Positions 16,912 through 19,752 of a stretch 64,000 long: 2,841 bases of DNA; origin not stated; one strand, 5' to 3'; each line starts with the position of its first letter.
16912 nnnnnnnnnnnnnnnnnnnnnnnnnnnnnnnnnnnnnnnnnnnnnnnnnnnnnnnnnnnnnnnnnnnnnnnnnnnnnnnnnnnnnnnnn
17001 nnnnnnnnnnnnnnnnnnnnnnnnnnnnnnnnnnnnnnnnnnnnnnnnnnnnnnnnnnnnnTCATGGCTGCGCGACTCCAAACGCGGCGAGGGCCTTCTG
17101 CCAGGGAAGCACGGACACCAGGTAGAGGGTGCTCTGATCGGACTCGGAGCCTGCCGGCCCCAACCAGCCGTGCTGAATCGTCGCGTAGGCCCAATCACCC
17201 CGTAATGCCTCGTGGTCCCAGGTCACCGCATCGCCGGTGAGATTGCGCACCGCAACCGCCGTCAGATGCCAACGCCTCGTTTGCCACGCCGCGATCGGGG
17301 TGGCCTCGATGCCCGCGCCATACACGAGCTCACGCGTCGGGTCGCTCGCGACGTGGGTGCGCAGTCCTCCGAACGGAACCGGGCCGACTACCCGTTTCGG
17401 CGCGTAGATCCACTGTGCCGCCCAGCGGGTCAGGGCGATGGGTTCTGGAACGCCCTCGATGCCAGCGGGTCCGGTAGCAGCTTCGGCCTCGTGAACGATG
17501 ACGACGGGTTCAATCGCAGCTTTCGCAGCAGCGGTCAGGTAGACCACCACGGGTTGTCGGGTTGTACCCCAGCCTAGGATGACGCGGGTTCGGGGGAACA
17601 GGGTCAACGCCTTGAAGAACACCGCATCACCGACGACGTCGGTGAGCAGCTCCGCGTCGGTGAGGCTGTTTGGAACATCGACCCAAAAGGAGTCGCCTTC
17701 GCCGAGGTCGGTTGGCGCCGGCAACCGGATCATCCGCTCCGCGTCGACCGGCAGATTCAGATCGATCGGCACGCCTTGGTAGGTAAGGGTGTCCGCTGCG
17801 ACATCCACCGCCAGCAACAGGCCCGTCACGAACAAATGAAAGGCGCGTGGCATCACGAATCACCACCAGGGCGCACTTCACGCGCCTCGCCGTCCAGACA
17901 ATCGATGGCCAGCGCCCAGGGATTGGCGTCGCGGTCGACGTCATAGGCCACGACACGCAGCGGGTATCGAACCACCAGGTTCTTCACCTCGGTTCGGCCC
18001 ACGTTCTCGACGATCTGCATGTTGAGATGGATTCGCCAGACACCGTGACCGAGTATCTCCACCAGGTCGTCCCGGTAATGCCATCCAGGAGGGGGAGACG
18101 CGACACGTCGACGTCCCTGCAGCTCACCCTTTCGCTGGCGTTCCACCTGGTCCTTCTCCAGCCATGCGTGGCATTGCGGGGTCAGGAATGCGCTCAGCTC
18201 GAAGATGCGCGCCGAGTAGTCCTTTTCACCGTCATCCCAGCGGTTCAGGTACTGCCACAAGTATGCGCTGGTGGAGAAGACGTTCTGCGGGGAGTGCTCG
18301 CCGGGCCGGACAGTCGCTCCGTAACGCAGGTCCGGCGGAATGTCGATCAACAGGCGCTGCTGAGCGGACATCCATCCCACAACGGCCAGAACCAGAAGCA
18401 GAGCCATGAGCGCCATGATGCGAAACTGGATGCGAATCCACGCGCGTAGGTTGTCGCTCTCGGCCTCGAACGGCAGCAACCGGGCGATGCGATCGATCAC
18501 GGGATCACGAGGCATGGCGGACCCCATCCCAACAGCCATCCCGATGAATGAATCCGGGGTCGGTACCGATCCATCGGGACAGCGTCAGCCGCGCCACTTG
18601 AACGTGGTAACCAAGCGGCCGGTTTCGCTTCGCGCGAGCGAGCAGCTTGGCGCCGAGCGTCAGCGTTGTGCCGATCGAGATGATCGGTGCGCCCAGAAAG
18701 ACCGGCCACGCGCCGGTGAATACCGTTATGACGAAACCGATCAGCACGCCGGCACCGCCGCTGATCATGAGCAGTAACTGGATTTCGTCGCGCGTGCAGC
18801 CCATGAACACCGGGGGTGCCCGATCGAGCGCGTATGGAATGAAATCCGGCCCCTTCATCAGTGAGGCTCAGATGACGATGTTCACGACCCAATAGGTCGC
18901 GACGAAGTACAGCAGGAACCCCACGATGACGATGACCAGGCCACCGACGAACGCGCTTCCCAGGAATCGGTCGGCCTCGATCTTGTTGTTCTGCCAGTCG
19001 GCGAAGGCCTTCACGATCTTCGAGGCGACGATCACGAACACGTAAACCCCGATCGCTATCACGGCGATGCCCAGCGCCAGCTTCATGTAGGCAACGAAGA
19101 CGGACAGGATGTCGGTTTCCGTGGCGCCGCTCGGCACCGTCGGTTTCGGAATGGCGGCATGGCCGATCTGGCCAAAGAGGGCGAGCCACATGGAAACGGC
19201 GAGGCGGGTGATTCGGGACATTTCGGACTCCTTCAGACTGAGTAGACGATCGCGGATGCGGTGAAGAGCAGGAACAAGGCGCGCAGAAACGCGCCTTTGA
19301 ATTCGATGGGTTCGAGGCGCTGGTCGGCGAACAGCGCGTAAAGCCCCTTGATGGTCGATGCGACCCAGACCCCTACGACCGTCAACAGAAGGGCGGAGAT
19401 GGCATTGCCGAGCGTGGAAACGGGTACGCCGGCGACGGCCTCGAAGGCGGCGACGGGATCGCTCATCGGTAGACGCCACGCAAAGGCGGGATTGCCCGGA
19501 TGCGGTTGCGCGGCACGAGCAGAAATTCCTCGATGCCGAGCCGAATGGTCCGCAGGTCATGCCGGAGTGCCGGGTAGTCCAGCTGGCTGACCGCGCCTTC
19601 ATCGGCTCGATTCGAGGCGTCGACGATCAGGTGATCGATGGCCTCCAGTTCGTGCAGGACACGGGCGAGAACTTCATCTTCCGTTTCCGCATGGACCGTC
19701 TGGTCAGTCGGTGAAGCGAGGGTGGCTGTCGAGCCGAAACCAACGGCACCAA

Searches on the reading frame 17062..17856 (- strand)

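Call 19: search_protein_families(library=ncbifam, proteins=[window:17062-17856:-], max_evalue=0.00001)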
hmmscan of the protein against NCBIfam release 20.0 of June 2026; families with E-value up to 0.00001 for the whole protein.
window:17062-17856:- (264 aa): 1 family
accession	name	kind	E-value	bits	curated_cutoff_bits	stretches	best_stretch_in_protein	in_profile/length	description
TIGR03749.1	conj_TIGR03749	hypoth_equivalog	8.2e-40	137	138.8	1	19-255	11-258/259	TIGR03749 family integrating conjugative element protein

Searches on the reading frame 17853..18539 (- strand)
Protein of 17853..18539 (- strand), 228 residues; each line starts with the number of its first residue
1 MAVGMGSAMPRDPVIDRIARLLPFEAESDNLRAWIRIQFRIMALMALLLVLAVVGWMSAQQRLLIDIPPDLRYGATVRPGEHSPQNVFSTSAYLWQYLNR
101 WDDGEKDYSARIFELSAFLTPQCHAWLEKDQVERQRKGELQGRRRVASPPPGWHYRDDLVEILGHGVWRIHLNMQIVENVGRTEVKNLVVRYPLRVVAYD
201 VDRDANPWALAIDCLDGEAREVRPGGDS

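Call 19: search_protein_families(library=ncbifam, proteins=[window:17853-18539:-], max_evalue=0.00001)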
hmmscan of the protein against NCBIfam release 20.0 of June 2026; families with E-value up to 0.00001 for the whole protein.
window:17853-18539:- (228 aa): 1 family
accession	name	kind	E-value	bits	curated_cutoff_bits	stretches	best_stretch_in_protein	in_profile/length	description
TIGR03746.1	conj_TIGR03746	equivalog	2.9e-54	183.6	137.25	1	29-220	6-198/202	PFL_4703 family integrating conjugative element protein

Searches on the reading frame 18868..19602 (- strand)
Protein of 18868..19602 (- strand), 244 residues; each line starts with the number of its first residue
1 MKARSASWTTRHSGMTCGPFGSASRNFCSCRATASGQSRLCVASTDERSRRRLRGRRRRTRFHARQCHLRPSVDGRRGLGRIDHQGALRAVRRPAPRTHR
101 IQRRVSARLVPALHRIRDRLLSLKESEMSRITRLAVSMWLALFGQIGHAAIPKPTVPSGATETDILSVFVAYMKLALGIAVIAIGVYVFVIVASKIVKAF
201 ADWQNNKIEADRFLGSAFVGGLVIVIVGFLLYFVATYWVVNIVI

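Call 19: search_protein_families(library=ncbifam, proteins=[window:18868-19602:-], max_evalue=0.00001)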
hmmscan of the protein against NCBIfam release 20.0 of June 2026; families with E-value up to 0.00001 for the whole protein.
window:18868-19602:- (244 aa): 1 family
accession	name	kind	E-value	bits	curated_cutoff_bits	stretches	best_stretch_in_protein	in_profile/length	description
TIGR03745.1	conj_TIGR03745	hypoth_equivalog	2.1e-08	33.9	52.5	1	136-231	3-98/105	TIGR03745 family integrating conjugative element membrane protein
